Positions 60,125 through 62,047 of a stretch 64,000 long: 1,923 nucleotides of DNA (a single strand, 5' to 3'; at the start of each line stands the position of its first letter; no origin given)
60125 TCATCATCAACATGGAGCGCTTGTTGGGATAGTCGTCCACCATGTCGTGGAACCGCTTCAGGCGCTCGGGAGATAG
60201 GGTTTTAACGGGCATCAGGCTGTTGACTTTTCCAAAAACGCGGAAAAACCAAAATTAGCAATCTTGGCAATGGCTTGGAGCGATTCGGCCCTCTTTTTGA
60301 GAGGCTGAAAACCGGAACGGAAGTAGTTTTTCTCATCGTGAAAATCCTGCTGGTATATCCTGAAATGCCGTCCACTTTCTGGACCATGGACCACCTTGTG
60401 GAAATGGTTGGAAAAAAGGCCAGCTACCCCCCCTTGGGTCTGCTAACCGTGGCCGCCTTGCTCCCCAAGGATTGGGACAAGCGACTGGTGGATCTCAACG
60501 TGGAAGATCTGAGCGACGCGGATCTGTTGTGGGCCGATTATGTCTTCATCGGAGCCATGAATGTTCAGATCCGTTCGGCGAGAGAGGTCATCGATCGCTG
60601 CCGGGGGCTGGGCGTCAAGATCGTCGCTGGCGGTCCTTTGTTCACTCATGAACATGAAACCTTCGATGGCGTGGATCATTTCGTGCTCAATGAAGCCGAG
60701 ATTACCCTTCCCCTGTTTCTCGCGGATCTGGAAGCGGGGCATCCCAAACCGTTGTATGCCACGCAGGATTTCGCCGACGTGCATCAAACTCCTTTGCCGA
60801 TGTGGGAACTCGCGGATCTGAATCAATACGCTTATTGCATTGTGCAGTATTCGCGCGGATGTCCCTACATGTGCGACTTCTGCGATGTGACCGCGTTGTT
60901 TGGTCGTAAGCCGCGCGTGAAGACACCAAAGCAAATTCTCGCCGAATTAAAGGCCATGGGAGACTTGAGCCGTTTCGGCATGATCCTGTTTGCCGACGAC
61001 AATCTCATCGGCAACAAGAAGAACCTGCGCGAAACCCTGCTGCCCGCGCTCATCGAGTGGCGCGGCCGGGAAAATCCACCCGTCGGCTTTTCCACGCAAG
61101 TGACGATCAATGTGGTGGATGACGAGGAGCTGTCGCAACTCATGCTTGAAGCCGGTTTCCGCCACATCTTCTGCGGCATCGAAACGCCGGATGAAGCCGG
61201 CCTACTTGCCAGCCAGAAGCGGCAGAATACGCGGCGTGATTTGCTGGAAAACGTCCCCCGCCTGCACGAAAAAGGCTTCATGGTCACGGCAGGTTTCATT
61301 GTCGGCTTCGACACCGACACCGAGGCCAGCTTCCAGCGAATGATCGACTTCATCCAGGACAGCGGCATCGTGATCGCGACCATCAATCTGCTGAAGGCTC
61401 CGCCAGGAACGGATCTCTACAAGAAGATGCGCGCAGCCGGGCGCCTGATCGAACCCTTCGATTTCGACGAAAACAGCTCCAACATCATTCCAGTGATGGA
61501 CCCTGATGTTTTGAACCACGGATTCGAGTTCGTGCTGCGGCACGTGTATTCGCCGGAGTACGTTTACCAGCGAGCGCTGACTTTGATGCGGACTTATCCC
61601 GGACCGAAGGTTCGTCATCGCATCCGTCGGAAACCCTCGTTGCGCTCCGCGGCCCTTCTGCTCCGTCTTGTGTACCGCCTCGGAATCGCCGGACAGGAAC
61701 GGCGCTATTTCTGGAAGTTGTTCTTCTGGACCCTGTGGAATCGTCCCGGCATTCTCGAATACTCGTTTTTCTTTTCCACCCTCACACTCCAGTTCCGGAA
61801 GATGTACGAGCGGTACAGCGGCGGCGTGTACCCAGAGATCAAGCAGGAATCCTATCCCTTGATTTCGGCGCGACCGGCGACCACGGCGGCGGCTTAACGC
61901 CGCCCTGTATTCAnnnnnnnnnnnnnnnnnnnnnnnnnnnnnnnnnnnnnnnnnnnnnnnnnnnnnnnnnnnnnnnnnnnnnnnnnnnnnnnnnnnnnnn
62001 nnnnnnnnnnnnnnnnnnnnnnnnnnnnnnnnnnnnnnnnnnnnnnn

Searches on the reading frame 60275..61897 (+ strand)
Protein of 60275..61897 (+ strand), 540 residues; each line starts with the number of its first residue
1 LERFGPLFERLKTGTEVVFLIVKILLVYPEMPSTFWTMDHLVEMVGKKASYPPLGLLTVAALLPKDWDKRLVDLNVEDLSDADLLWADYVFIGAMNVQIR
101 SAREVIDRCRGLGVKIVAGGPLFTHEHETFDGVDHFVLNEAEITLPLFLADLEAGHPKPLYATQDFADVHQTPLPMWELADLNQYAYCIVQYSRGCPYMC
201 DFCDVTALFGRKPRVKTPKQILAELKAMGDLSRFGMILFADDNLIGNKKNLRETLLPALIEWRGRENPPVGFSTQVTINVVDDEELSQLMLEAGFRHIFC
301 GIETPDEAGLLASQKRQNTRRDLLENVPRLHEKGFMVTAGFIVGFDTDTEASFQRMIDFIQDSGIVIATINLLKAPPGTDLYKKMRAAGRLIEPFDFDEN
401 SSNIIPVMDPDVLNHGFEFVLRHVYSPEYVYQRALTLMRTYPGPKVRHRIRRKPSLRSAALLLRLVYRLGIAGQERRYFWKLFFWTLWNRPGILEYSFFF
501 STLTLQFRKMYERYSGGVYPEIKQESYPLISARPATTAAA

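Call 4: search_protein_families(library=pfam, proteins=[window:60275-61897:+])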
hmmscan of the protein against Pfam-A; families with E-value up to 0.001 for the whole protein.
window:60275-61897:+ (540 aa): 3 families
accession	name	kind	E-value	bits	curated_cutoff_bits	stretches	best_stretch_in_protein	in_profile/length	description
PF13282.11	DUF4070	-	1.5e-23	83.9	22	1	379-514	1-138/144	Domain of unknown function (DUF4070)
PF04055.27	Radical_SAM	-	1.5e-20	74.5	29.5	1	191-360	2-166/166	Radical SAM superfamily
PF02310.24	B12-binding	-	1.9e-10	41.1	32.1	1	51-146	12-118/121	B12 binding domain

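Call 5: search_protein_families(library=ncbifam, proteins=[window:60275-61897:+])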
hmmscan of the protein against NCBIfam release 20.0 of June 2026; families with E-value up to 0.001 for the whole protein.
window:60275-61897:+ (540 aa): 19 families
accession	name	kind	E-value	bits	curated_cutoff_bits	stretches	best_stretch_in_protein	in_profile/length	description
TIGR02026.1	BchE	equivalog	1.7e-22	80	481.35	1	174-428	174-424/497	magnesium-protoporphyrin IX monomethyl ester anaerobic oxidative cyclase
TIGR04479.1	bcpD_PhpK_rSAM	subfamily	6.2e-21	74.3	600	1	190-363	244-409/504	PhpK family radical SAM P-methyltransferase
TIGR04013.1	B12_SAM_MJ_1487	hypoth_equivalog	1.3e-17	63.7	251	1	95-362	52-332/382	TIGR04013 family B12-binding domain/radical SAM domain-containing protein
TIGR04014.1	B12_SAM_MJ_0865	equivalog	4.5e-16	58.6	360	1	188-383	161-356/434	methyl-coenzyme M reductase glutamine C-methyltransferase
TIGR04072.2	rSAM_ladder_B12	equivalog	2.5e-15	56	360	1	96-415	80-402/443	lipid biosynthesis B12-binding/radical SAM protein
NF050148.1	rSAM_ApyD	equivalog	2.8e-15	55.8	750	1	168-386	178-394/645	RiPP biosynthesis radical SAM protein ApyD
TIGR03471.1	HpnJ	equivalog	2.9e-15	56.1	577.6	1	186-427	196-431/472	hopanoid biosynthesis associated radical SAM protein HpnJ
NF038361.1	rSAM_Sden_1168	equivalog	7e-11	41.4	575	1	192-389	287-477/560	Sden_1168 family B12-binding radical SAM P-methyltransferase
TIGR04367.1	HpnR_B12_rSAM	equivalog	1e-10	40.8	650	1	190-383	189-371/490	hopanoid C-3 methylase HpnR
NF033070.1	rSAM_AprD4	equivalog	6.3e-10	38.5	500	1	159-389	160-394/456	AprD4 family radical SAM diol-dehydratase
TIGR01579.1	MiaB-like-C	equivalog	1.4e-08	34.4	357.05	1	182-365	135-320/416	tRNA (N(6)-L-threonylcarbamoyladenosine(37)-C(2))-methylthiotransferase MtaB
TIGR00089.1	TIGR00089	subfamily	2.9e-08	32.9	251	1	311-365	264-320/429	MiaB/RimO family radical SAM methylthiotransferase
NF045585.1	rSAM_slr0320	equivalog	5e-08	31.9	775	1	185-337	233-381/511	photosystem II high light acclimation radical SAM protein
TIGR01125.1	TIGR01125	equivalog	5.1e-08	32.4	356.95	0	316-363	267-316/432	30S ribosomal protein S12 methylthiotransferase RimO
NF033712.0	B12_rSAM_KedN5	subfamily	2.3e-07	29.4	700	1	175-380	183-386/624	KedN5 family methylcobalamin-dependent radical SAM C-methyltransferase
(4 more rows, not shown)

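Call 12: find_homologous_proteins(query=window:60338-61897:+)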
Query window:60338-61897:+ (519 aa): 8000 proteins with E <= 0.001 among 8000 candidates; the best 120 are listed.
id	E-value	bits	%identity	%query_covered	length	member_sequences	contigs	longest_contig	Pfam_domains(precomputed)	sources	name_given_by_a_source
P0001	0.0e+0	1205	100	100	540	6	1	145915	PF04055.28,PF13282.12,PF02310.25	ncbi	-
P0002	2.9e-283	958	79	100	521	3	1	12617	PF04055.28,PF13282.12,PF02310.25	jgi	-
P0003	2.5e-276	935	78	99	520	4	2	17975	PF04055.28,PF13282.12,PF02310.25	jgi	jgi:radical SAM superfamily enzyme YgiQ (UPF0313 family)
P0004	2.0e-272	922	78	95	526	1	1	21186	PF04055.28,PF13282.12,PF02310.25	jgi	jgi:radical SAM superfamily enzyme YgiQ (UPF0313 family)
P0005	1.0e-271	920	80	94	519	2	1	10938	PF04055.28,PF13282.12,PF02310.25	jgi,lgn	-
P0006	1.5e-271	919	77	96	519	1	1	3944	PF04055.28,PF13282.12,PF02310.25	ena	-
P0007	3.4e-269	912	78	96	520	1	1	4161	PF04055.28,PF13282.12,PF02310.25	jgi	jgi:radical SAM superfamily enzyme YgiQ (UPF0313 family)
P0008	1.8e-264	896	76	96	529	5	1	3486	PF04055.28,PF13282.12,PF02310.25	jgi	jgi:radical SAM superfamily enzyme YgiQ (UPF0313 family)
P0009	2.6e-260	882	74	95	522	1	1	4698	PF04055.28,PF13282.12,PF02310.25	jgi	jgi:radical SAM superfamily enzyme YgiQ (UPF0313 family)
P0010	1.5e-257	873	73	95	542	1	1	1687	PF04055.28,PF13282.12,PF02310.25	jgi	jgi:radical SAM superfamily enzyme YgiQ (UPF0313 family)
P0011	7.1e-252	854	72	96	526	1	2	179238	PF04055.28,PF13282.12,PF02310.25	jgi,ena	-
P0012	1.2e-244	831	71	95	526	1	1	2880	PF04055.28,PF13282.12,PF02310.25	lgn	-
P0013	4.0e-244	829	68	100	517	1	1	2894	PF04055.28,PF13282.12,PF02310.25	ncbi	-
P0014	5.8e-235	799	68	95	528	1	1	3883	PF04055.28,PF13282.12,PF02310.25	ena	-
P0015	2.2e-234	797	69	96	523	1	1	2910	PF04055.28,PF13282.12,PF02310.25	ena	-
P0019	5.4e-224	762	66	96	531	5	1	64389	PF04055.28,PF13282.12,PF02310.25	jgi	jgi:radical SAM superfamily enzyme YgiQ (UPF0313 family)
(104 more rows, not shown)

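Call 13: find_encoding_contigs(protein=P0001, flank=10000, max_places=3)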
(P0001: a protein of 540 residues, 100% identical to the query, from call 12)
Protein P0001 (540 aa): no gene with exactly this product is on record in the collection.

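Call 16: find_encoding_contigs(protein=P0002, flank=8000, max_places=2)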
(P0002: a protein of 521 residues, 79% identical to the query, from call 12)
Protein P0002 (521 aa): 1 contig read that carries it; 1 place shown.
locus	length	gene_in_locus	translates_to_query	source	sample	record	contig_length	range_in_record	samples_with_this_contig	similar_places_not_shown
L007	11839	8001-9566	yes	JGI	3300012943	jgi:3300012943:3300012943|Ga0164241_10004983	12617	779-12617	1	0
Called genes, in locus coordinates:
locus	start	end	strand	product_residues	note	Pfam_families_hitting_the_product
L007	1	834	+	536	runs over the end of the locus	?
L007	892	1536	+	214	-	PF00691:OmpA (weak)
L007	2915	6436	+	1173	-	PF04851:ResIII (faint), PF00176:SNF2-rel_dom, PF00271:Helicase_C, PF04471:Mrr_cat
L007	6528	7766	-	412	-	PF13173:AAA_14, PF13635:DUF4143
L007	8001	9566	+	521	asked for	PF02310:B12-binding (weak), PF04055:Radical_SAM, PF13282:DUF4070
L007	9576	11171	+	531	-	PF02310:B12-binding, PF04055:Radical_SAM, PF13282:DUF4070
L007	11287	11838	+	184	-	?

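Call 17: find_encoding_contigs(protein=P0011, flank=8000, max_places=2)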
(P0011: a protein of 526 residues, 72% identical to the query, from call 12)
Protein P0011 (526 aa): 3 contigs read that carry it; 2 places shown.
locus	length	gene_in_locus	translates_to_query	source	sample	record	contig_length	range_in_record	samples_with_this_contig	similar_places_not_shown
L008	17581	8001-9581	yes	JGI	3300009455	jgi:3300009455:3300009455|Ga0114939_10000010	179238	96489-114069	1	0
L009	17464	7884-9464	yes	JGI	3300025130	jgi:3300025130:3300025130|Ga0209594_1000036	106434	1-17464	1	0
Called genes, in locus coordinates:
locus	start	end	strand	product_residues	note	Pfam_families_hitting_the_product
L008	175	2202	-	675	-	PF13289:SIR2_2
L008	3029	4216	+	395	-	PF13173:AAA_14, PF13635:DUF4143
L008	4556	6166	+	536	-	PF02310:B12-binding, PF04055:Radical_SAM, PF13282:DUF4070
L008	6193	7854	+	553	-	PF02310:B12-binding (weak), PF04055:Radical_SAM, PF13282:DUF4070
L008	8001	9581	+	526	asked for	PF02310:B12-binding, PF04055:Radical_SAM, PF13282:DUF4070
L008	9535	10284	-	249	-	PF10543:ORF6N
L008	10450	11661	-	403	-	PF00346:Complex1_49kDa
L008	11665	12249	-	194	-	PF00329:Complex1_30kDa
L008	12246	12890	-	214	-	PF01058:Oxidored_q6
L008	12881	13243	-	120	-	PF00507:Oxidored_q4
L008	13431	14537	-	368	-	-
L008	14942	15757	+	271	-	PF01261:AP_endonuc_2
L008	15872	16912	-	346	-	PF02322:Cyt_bd_oxida_II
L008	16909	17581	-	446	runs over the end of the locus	PF01654:Cyt_bd_oxida_I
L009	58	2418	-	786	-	PF13289:SIR2_2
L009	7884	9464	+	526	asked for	PF02310:B12-binding, PF04055:Radical_SAM, PF13282:DUF4070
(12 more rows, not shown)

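Call 18: find_encoding_contigs(protein=P0019, flank=8000, max_places=2)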
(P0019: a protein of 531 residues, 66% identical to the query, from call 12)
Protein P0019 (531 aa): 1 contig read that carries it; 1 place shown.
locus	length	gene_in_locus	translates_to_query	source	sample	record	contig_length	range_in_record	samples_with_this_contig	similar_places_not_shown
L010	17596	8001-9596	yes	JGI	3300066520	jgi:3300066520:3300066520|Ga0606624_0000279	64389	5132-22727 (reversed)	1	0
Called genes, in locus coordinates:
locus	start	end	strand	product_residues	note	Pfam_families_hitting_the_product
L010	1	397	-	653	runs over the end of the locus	PF00662:Proton_antipo_N, PF00361:Proton_antipo_M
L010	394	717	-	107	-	PF00420:Oxidored_q2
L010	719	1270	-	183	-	PF00499:Oxidored_q3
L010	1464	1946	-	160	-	PF00588:SpoU_methylase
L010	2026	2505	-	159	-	PF13183:Fer4_8 (faint), PF13534:Fer4_17 (faint), PF14697:Fer4_21 (faint), PF13237:Fer4_10 (faint), PF12797:Fer4_2 (faint), PF12838:Fer4_7, PF13187:Fer4_9 (weak), PF00037:Fer4, +2 more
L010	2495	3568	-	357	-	PF00146:NADHdh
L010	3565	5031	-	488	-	PF00111:Fer2 (weak), PF13510:Fer2_4, PF10588:NADH-G_4Fe-4S_3, PF22117:Fer4_Nqo3, PF04879:Molybdop_Fe4S4 (weak), PF22151:Fer4_NDSU1 (weak)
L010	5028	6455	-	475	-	PF01512:Complex1_51K, PF10531:SLBB (weak), PF22461:SLBB_2 (weak), PF10589:NADH_4Fe-4S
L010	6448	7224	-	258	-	PF01257:2Fe-2S_thioredx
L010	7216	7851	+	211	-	-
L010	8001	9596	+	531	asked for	PF02310:B12-binding, PF04055:Radical_SAM, PF13282:DUF4070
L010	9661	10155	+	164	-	PF06983:3-dmu-9_3-mt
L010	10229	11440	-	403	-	PF00346:Complex1_49kDa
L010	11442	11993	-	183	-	PF00329:Complex1_30kDa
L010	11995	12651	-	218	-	PF01058:Oxidored_q6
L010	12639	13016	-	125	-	PF00507:Oxidored_q4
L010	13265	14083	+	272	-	PF01261:AP_endonuc_2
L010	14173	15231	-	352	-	PF02322:Cyt_bd_oxida_II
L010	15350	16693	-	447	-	PF01654:Cyt_bd_oxida_I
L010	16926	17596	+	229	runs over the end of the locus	PF13424:TPR_12 (faint), PF13432:TPR_16 (faint), PF07719:TPR_2 (faint), PF13181:TPR_8 (faint), PF13428:TPR_14 (faint), PF14559:TPR_19 (faint), PF00515:TPR_1 (faint), PF13431:TPR_17 (faint)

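Call 21: find_related_loci(query=A1, collection=genome_contigs, flank=10000)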
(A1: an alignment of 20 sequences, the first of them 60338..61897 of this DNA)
Query A1 (519 aa) in genome_contigs; peptide patterns used: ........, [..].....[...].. (x = any residue, [..] = any of these).
599 stretches matched a pattern (row limit reached: there are more); 595 encode a relative of the query (tblastn E <= 1e-3); the best 80 are kept; 80 distinct loci.
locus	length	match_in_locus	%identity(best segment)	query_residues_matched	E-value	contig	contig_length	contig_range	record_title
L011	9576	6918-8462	58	1-515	0e+0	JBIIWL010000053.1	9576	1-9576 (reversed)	MAG: Fibrobacteria bacterium isolate ME2005-04-11_3300042883_group2_bin29 Rohwer_bin1431_scaffold_6845_c1, whole genome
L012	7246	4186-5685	58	1-494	0e+0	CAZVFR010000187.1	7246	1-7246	MAG TPA_asm: uncultured Methylococcaceae bacterium isolate binchicken_co182_174 genome assembly, contig: NODE_5005_lengt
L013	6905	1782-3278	59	1-494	0e+0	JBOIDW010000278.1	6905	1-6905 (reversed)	MAG: Gammaproteobacteria bacterium isolate H1-B1_metabat2.bin.5 k127_1288065, whole genome shotgun sequence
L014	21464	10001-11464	57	1-488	0e+0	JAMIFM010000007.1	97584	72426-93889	MAG: Bacteroidia bacterium isolate UR_AS_metabat.4 k201_1825645, whole genome shotgun sequence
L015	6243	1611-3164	55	1-519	0e+0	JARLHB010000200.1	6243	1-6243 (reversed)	MAG: Ignavibacteriaceae bacterium isolate MAG_BO79 MetaBAT2_Bin_79_Oxic_k141_982813, whole genome shotgun sequence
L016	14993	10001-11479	58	1-493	0e+0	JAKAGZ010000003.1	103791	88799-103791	MAG: Bacteroidetes bacterium isolate WY2.bin74 NODE_258_length_103791_cov_14.300037, whole genome shotgun sequence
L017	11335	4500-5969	57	1-493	0e+0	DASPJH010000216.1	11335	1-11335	MAG TPA_asm: Bacteroidia bacterium isolate SMAG_U12004 k141_341909, whole genome shotgun sequence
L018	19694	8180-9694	55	1-505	0e+0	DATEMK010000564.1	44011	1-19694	MAG TPA_asm: Bacteroidia bacterium isolate SMAG_U8940 k141_2429700, whole genome shotgun sequence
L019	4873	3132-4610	55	1-493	0e+0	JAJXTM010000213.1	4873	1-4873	MAG: Bacteroidetes bacterium isolate BP4.bin52 NODE_27649_length_4873_cov_3.394859, whole genome shotgun sequence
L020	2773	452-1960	55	7-510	0e+0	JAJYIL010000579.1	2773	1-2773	MAG: Bacteroidetes bacterium isolate DBS2-1.bin11 NODE_82645_length_2773_cov_0.966364, whole genome shotgun sequence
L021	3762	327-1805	55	1-493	0e+0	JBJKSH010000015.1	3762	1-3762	MAG: Ignavibacteriaceae bacterium isolate Bin_78 S1Ck127_2330754_flag_0_multi_12.9340_len_3762, whole genome shotgun seq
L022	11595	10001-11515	54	1-505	0e+0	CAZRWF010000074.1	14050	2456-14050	MAG TPA_asm: uncultured Chitinophagaceae bacterium isolate SRP287453_co1_101 genome assembly, contig: NODE_8076_length_1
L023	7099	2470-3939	54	1-490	0e+0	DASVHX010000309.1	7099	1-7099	MAG TPA_asm: Bacteroidales bacterium isolate SMAG_U2978 k141_1323790, whole genome shotgun sequence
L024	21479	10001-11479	54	1-493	7e-180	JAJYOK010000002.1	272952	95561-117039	MAG: Bacteroidetes bacterium isolate DBS2-5.bin33 NODE_6_length_272952_cov_9.567584, whole genome shotgun sequence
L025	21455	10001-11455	54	1-485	2e-179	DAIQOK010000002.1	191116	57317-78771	MAG TPA_asm: Bacteroidota bacterium isolate CTOTU10750 NODE_12_length_191116_cov_18.400647, whole genome shotgun sequenc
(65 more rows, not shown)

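Call 34: search_solved_structures(query=window:60338-61897:+, max_evalue=0.01)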
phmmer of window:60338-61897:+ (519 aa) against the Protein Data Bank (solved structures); distinct sequences matched with E-value up to 0.01: 3.
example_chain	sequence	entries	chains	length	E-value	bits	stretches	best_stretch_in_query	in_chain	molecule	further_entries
6fd2_B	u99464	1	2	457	1.6e-09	39.9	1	142-362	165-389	Putative apramycin biosynthetic oxidoreductase 4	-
9ccb_A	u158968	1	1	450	1.9e-09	39.6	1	164-365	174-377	Radical SAM core domain-containing protein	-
4jc0_A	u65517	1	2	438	0.0013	20.4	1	151-341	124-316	Ribosomal protein S12 methylthiotransferase RimO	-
